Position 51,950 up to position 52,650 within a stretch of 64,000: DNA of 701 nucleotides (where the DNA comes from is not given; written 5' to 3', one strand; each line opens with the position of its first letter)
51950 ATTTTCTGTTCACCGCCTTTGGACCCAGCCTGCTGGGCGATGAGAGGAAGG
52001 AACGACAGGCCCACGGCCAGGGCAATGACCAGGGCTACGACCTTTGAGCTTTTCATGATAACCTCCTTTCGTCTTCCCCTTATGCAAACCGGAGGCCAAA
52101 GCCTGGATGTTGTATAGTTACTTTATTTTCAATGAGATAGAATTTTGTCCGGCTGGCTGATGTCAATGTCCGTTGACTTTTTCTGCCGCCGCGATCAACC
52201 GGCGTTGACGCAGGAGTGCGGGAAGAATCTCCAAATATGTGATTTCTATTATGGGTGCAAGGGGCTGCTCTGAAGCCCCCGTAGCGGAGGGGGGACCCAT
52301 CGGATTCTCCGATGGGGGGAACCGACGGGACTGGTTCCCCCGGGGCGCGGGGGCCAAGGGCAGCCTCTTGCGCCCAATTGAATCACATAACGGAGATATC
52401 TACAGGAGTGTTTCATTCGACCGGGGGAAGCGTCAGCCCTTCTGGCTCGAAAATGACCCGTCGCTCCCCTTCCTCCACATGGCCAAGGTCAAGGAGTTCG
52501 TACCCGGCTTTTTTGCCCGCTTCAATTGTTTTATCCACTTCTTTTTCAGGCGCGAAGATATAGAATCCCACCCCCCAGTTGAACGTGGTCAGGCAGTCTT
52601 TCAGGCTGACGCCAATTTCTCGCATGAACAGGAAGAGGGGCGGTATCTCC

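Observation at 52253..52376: Second repeat-B copy lies antisense to its neighbours but keeps structure and the -10 box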

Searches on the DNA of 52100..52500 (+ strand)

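Call 10: search_rna_families(source=window, start=52100, end=52500, threshold=evalue, max_evalue=10, show_alignments=3)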
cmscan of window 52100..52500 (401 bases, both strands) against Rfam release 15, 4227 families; matches with E-value up to 10: 6.
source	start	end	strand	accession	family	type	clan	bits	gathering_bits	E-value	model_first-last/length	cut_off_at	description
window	52274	52355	+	RF02598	EBv-sisRNA-2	Gene;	-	25.9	41.8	0.075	1-76/76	no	Epstein-Barr virus stable intronic sequence RNA 2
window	52282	52379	-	RF01812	Pxr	Gene; sRNA;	-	20.6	80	0.19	1-109/109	no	Pxr regulatory sRNA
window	52313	52394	+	RF02335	GlsR2_miR4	Gene; snRNA; snoRNA; CD-box;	-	16.6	100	1.8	1-106/106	no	Giardia snoRNA GlsR2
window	52269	52380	+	RF02809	RsmW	Gene; sRNA;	CL00106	15.6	52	2.3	1-124/124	no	RsmW RNA family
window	52293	52355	+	RF03389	mir-4738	Gene; miRNA;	-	14.9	81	6.3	1-87/87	no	mir-4738 microRNA precursor family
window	52343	52375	-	RF03935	mir-763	Gene; miRNA;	-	13.8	100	7.9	44-76/120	no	mir-763 microRNA precursor family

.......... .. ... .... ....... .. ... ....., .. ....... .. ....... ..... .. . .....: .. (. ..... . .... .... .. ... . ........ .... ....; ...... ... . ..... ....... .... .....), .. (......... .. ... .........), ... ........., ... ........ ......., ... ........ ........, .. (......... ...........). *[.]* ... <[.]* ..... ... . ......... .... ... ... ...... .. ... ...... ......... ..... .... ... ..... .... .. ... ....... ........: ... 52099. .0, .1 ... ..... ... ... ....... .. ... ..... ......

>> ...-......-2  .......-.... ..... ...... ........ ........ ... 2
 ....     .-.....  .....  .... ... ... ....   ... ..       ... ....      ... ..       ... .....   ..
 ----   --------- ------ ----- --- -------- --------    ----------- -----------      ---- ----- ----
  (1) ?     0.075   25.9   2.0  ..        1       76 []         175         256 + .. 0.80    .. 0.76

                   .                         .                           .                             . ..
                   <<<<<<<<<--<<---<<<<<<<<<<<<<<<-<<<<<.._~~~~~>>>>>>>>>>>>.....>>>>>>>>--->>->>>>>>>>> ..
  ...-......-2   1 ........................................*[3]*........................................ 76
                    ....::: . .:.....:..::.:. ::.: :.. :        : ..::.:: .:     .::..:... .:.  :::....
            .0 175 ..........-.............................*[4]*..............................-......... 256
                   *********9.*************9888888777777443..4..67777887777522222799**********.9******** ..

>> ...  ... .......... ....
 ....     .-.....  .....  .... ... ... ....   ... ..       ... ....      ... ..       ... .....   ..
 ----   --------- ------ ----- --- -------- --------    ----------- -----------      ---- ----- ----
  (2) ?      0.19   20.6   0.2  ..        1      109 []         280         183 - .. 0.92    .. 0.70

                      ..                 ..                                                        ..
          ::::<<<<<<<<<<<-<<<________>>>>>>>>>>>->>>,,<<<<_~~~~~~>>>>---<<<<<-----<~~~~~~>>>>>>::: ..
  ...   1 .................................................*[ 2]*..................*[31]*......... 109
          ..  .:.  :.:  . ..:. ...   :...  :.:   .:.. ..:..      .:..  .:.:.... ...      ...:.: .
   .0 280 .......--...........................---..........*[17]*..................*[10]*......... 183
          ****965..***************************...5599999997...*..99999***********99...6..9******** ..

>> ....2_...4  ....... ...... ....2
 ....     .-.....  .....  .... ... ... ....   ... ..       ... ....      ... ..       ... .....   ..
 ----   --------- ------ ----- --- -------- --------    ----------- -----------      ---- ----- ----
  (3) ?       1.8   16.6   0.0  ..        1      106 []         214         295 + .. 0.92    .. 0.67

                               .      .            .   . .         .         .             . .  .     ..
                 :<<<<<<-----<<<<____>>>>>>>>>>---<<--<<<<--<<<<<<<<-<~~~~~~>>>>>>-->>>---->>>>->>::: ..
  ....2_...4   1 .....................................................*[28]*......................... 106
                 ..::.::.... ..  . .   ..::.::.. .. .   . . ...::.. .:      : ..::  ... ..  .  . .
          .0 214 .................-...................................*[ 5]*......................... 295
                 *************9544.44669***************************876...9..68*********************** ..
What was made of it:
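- On Any Rfam 15 RNA family: The best sub-threshold hits are chance-level: EBv-sisRNA-2 at 25.9 bits against 41.8, and Pxr on the minus strand at 20.6 against 80 (call 10).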

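Call 34: search_rna_families(sources=[L043, L069, L105, L034, L012, L018, L027, L030, L037, L050, L055, L057, L079, L086, L096, L102, L116, L118], threshold=gathering)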
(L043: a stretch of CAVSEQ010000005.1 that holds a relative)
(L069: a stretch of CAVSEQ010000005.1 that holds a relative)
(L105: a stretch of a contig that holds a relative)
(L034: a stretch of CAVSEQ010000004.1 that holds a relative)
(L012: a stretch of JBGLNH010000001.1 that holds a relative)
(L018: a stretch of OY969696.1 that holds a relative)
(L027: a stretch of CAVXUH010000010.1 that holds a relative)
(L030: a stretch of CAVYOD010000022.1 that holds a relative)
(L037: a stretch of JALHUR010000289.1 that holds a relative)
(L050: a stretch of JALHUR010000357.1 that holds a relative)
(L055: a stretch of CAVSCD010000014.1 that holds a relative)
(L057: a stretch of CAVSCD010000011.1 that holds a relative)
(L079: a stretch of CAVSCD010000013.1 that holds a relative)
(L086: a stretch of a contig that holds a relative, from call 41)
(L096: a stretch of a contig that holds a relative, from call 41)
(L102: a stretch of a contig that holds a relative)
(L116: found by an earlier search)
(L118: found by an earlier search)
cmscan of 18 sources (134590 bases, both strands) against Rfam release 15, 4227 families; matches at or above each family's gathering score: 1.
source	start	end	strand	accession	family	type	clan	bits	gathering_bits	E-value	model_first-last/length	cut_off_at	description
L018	6228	6406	-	RF00174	Cobalamin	Cis-reg; riboswitch;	CL00101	103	31.5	2.4e-24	1-189/189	no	Cobalamin riboswitch aptamer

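Call 40: build_rna_model(alignment_id=A3, structure=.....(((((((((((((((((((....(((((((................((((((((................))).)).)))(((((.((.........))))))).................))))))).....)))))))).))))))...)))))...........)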
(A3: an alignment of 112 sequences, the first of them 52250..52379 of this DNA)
Model R1 built from alignment A3 (112 sequences, 172 columns); structure: as given.
model positions 132; base pairs 40; branch points 1; effective number of sequences 1.61; information 0.59 bits per position. Calibrated on 0.2 Mb of random sequence (short: E-values are rough).
structure used (alignment columns):
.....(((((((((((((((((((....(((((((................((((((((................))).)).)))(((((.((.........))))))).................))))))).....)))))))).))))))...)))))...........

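Call 41: search_with_rna_model(model_id=R1, sources=[window, L003, L004, L005, L006, L007, L008, L009, L010, L011, L012, L013, L014, L015, L016, L017, L018, L019, L020, L021, L022, L023, L024, L025, L026, L027, L028, L029, L030, L031, L032, L033, L034, L035, L036, L037, L038, L039, L040, L041, L042, L043, L044, L045, L046, L047, L048, L049, L050, L051, L052, L053, L054, L055, L056, L057, L058, L059, L060, L061, L062, L063, L064, L065, L066, L067, L068, L069, L070, L071, L072, L073, L074, L075, L076, L077, L078, L079, L080, L081, L082, L083, L084, L085, L086, L087, L088, L089, L090, L091, L092, L093, L094, L095, L096, L097, L098, L099, L100, L101], max_evalue=0.01)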
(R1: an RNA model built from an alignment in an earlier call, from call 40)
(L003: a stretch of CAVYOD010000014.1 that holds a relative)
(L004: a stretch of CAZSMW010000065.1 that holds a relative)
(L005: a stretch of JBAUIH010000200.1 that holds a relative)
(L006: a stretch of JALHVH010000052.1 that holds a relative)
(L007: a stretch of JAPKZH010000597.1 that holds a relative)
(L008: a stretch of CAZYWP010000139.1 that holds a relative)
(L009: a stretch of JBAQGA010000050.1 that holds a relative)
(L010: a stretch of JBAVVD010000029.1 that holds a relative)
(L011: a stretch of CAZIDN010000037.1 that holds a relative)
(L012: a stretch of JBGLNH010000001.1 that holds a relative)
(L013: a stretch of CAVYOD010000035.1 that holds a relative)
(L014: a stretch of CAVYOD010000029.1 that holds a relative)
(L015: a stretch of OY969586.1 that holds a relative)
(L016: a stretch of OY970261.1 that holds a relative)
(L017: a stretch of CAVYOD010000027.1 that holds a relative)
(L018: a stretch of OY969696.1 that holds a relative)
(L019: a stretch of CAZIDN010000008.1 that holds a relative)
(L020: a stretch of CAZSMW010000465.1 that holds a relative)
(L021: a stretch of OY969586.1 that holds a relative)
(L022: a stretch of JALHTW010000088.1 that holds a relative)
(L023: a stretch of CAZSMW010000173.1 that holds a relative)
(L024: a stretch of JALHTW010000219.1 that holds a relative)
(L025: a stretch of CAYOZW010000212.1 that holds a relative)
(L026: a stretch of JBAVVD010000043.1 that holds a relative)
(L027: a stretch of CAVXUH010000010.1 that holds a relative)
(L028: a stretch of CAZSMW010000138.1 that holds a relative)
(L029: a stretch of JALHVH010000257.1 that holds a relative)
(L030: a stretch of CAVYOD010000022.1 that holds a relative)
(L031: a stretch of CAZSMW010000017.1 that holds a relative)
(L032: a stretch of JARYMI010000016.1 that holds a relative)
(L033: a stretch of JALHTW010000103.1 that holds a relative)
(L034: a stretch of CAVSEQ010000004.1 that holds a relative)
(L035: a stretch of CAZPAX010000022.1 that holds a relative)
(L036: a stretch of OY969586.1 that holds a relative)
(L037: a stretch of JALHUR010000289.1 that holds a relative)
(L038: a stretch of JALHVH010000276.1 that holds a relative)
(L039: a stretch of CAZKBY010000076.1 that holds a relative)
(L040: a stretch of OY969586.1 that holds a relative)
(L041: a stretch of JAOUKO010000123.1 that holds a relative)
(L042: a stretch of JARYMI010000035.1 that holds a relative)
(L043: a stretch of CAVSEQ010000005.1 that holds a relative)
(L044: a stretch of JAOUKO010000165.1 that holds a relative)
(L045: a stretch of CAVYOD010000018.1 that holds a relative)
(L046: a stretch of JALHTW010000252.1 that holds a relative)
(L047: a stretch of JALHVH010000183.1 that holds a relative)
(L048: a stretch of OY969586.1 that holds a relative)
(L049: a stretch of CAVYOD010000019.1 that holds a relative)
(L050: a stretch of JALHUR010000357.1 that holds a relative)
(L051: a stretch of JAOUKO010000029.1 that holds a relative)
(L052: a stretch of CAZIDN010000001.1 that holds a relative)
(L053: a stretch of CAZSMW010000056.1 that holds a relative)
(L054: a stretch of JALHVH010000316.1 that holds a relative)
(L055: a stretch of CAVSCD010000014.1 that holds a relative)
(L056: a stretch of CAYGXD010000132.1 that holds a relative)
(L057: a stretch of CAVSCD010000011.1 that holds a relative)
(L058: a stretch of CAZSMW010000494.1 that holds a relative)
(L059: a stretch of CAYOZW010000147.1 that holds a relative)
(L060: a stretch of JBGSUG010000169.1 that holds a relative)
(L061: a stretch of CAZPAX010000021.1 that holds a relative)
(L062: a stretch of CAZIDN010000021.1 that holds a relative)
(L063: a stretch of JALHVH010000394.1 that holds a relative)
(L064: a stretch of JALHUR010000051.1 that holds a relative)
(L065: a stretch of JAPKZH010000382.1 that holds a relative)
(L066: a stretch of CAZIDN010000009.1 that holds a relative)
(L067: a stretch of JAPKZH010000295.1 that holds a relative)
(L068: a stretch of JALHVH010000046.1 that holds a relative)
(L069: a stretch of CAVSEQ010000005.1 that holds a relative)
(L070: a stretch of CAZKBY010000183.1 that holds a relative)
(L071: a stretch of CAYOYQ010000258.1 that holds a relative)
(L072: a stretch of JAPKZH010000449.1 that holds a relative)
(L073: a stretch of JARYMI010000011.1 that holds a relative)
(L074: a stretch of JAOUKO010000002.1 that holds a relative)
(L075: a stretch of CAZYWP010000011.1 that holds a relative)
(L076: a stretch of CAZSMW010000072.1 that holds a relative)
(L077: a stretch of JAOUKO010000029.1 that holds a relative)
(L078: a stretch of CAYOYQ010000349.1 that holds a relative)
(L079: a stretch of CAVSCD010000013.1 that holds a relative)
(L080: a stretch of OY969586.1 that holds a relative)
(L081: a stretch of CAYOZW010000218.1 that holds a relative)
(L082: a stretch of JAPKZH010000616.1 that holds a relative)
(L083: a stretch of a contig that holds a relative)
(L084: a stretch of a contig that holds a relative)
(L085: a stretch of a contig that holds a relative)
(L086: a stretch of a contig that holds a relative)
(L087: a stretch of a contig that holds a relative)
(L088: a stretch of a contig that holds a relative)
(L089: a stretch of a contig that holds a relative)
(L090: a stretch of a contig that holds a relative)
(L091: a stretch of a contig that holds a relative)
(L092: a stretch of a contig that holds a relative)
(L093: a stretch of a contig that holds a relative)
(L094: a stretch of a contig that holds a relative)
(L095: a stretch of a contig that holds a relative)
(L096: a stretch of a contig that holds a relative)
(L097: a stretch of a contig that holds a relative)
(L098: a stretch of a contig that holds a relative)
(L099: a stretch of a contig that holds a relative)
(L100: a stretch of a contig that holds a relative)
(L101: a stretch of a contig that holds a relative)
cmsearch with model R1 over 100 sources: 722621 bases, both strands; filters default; matches with E-value up to 0.01: 148.
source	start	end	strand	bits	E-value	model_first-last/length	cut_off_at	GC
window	30742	30873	+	144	1.8e-29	1-132/132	no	0.72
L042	744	875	-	142.2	4.5e-29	1-132/132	no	0.73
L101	5696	5827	+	141.5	6.6e-29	1-132/132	no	0.68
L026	1576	1707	-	140.8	9.8e-29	1-132/132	no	0.7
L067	50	181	+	139.5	1.9e-28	1-132/132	no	0.73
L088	537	668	-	139.3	2.1e-28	1-132/132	no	0.73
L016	3425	3556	+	138.1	4e-28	1-132/132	no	0.73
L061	3335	3466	+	137.3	6.1e-28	1-132/132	no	0.7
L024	4312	4443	-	137.2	6.4e-28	1-132/132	no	0.71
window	52249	52381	+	137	7e-28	1-132/132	no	0.68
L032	4103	4234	+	136.8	7.8e-28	1-132/132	no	0.73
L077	2585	2716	-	135.1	1.9e-27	1-132/132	no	0.72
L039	3053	3184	-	135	2e-27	1-132/132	no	0.7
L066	7385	7516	+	134.2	2.9e-27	1-132/132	no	0.73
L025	79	206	-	133.8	3.6e-27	1-132/132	no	0.67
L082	2928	3059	-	133.5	4.3e-27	1-132/132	no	0.76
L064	1222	1353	+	132.1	8.8e-27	1-132/132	no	0.65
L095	6697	6828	+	131.5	1.2e-26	1-132/132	no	0.73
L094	3773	3904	+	130.7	1.8e-26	1-132/132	no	0.72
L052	5576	5707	+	130.2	2.4e-26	1-132/132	no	0.74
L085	1213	1344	-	130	2.7e-26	1-132/132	no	0.76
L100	3747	3877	+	130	2.7e-26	1-132/132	no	0.71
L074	6184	6315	-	129.7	3.1e-26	1-132/132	no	0.71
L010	7162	7292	+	129.7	3.2e-26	1-132/132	no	0.72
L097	3458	3589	+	129.3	3.8e-26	1-132/132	no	0.76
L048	6045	6175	-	129.1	4.1e-26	1-132/132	no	0.71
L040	5886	6016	+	129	4.4e-26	1-132/132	no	0.71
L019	5756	5887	-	128.7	5.3e-26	1-132/132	no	0.75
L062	112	242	+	128.5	5.9e-26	1-132/132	no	0.76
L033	2926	3057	+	128.4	6.2e-26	1-132/132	no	0.75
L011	4314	4445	-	128.2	6.9e-26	1-132/132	no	0.75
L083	7356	7483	+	127.6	9.2e-26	1-132/132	no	0.72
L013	6159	6289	-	126.7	1.5e-25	1-132/132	no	0.73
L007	4707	4838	-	126.5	1.6e-25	1-132/132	no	0.77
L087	7511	7638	+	126.3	1.9e-25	1-132/132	no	0.76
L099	868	995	-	125.8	2.4e-25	1-132/132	no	0.74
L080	7648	7778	-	125.8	2.4e-25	1-132/132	no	0.74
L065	3152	3284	+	124.8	4e-25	1-132/132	no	0.76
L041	7804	7936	+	124.4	4.9e-25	1-132/132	no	0.74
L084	1758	1885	+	124.3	5.1e-25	1-132/132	no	0.67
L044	4702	4833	-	123.6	7.4e-25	1-132/132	no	0.74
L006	2398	2528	-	123.4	8.3e-25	1-132/132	no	0.68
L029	3403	3536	-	123.3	8.7e-25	1-132/132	no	0.69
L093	4672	4800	+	123.1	9.5e-25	1-132/132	no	0.72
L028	1854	1982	-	123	1e-24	1-132/132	no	0.72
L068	203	333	-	122.3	1.5e-24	1-132/132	no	0.69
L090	4073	4203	+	121.8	1.9e-24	1-132/132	no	0.78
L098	3638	3771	-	121.8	1.9e-24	1-132/132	no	0.76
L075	7099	7231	+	121.8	1.9e-24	1-132/132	no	0.74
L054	3197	3331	-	121.6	2.1e-24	1-132/132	no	0.67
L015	697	827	+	121.5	2.2e-24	1-132/132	no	0.72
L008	6093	6218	-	121.4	2.3e-24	1-132/132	no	0.71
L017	2394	2521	-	121.3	2.4e-24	1-132/132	no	0.73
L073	6762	6892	+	120.8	3.1e-24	1-132/132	no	0.75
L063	2412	2544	+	120.4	4e-24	1-132/132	no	0.73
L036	4881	5011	-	120.1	4.6e-24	1-132/132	no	0.75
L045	3254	3385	+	119.8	5.5e-24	1-132/132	no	0.72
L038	7415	7546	+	119.2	7.4e-24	1-132/132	no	0.73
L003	151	281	+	119.1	7.7e-24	1-132/132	no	0.75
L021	3849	3979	-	119.1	7.8e-24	1-132/132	no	0.74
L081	2484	2611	-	118.5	1.1e-23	1-132/132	no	0.72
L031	735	866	-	118.4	1.1e-23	1-132/132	no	0.66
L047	74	204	-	118.3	1.2e-23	1-132/132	no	0.69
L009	1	114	+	118.1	1.3e-23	19-132/132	5'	0.73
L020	1661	1792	+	117.8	1.5e-23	1-132/132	no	0.68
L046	5780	5912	+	117.8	1.5e-23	1-132/132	no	0.74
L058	1579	1709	+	117.7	1.6e-23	1-132/132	no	0.67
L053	6677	6807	+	117.7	1.6e-23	1-132/132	no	0.68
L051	7306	7439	-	117.2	2e-23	1-132/132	no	0.72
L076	4482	4612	-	117.2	2.1e-23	1-132/132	no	0.67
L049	4273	4403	+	115.5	5.1e-23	1-132/132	no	0.74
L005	24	151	+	115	6.6e-23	1-132/132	no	0.73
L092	418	549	+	114.9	6.8e-23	1-132/132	no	0.67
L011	1870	1994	+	114.8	7.2e-23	1-132/132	no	0.66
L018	4084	4212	+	114.4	8.9e-23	1-132/132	no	0.73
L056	4130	4255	-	113.4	1.5e-22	1-132/132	no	0.7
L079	833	961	-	110.7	6e-22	1-132/132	no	0.73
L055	2285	2413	+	110.4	7.3e-22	1-132/132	no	0.73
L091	7486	7616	-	109.7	1e-21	1-132/132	no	0.68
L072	1525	1650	+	109.5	1.2e-21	1-132/132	no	0.68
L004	7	138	-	108.4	2e-21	1-132/132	no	0.74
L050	4305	4425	-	107.1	4e-21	1-132/132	no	0.7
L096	102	230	+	106.9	4.3e-21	1-132/132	no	0.75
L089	7083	7198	-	106.3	6.2e-21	17-132/132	5'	0.78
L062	6841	6965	-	105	1.2e-20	1-132/132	no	0.66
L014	5695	5821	-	103.4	2.7e-20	1-132/132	no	0.71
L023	132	265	-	102.2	5.1e-20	1-132/132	no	0.75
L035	1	101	-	100.8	1.1e-19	1-101/132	3'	0.72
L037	1939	2066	-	99.6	1.9e-19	1-132/132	no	0.63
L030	679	810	+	98.6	3.3e-19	1-132/132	no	0.78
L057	338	468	+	97.6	5.5e-19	1-132/132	no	0.73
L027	1745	1873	-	92.9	6.3e-18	1-132/132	no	0.77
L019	60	208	+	89.9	3.1e-17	1-132/132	no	0.64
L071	1488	1614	-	86.4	1.9e-16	1-132/132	no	0.68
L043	6766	6900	+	83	1.1e-15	1-132/132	no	0.74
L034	1088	1222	-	81.4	2.5e-15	1-132/132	no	0.75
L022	1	75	+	80.7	3.7e-15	30-102/132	no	0.77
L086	5361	5484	+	78.7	1e-14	1-132/132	no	0.71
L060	3208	3335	-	78.6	1.1e-14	1-132/132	no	0.73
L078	1903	2025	+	76.2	3.8e-14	1-132/132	no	0.69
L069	2376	2522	+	74.7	8.3e-14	1-132/132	no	0.73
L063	3922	4161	-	72.9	2.2e-13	1-132/132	no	0.67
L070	658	776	-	69.1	1.5e-12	1-132/132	no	0.69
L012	6802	6928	-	65.8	8.5e-12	1-132/132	no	0.75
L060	641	767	+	46.3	2.2e-07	1-132/132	no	0.66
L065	1200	1269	-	44.6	5.3e-07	28-104/132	no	0.71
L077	2587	2718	+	41.6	2.5e-06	1-132/132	no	0.71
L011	1867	1993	-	40.8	3.7e-06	1-132/132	no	0.65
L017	2396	2523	+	40.2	5.2e-06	1-132/132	no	0.73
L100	3745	3875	-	39.1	9.2e-06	1-132/132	no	0.71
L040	5884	6014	-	38.3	1.4e-05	1-132/132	no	0.71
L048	6047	6177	+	37.2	2.4e-05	1-132/132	no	0.71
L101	5694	5825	-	37.1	2.7e-05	1-132/132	no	0.67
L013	6161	6291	+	36.2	4.2e-05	1-132/132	no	0.73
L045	3252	3383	-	34.6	9.6e-05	1-132/132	no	0.73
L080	7650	7780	+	33.9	0.00014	1-132/132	no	0.74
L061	3333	3464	-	33.7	0.00015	1-132/132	no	0.7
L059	3805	3897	+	33.5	0.00017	32-100/132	no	0.54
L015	695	825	-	31.6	0.00045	1-132/132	no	0.72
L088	538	671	+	31.6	0.00046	1-132/132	no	0.72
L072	1522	1649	-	31.4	0.00052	1-132/132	no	0.67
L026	1578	1709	+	30.9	0.00064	1-132/132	no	0.7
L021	3851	3981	+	30.5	0.0008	1-132/132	no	0.74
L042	746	877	+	30.3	0.00089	1-132/132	no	0.73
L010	7160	7290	-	30.3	0.00091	1-132/132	no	0.71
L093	4670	4798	-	30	0.001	1-132/132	no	0.73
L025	81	208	+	29.6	0.0013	1-132/132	no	0.67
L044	4878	4961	+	29.1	0.0017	1-132/132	no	0.63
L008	6095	6220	+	29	0.0017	1-132/132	no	0.71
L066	7383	7514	-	28.9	0.0019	1-132/132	no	0.73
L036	4883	5013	+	28.7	0.0021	1-132/132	no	0.76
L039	3054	3187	+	28.7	0.0021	1-132/132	no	0.69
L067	48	179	-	28.5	0.0023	1-132/132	no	0.73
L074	6185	6318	+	28.2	0.0027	1-132/132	no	0.7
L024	4314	4445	+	28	0.0029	1-132/132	no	0.7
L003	149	279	-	27.8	0.0032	1-132/132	no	0.75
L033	2924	3055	-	27.4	0.004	1-132/132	no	0.74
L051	7308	7442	+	27.4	0.0041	1-132/132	no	0.7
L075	7096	7230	-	27.3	0.0043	1-132/132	no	0.73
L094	3770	3903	-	27.3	0.0044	1-132/132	no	0.7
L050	4307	4427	+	26.2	0.0076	1-132/132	no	0.69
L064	1220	1351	-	26.1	0.008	1-132/132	no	0.65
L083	7354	7481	-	26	0.0082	1-132/132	no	0.73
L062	6844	6966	+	25.9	0.0087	1-132/132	no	0.67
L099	870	997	+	25.9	0.0087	1-132/132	no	0.74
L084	1756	1883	-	25.7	0.0098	1-132/132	no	0.68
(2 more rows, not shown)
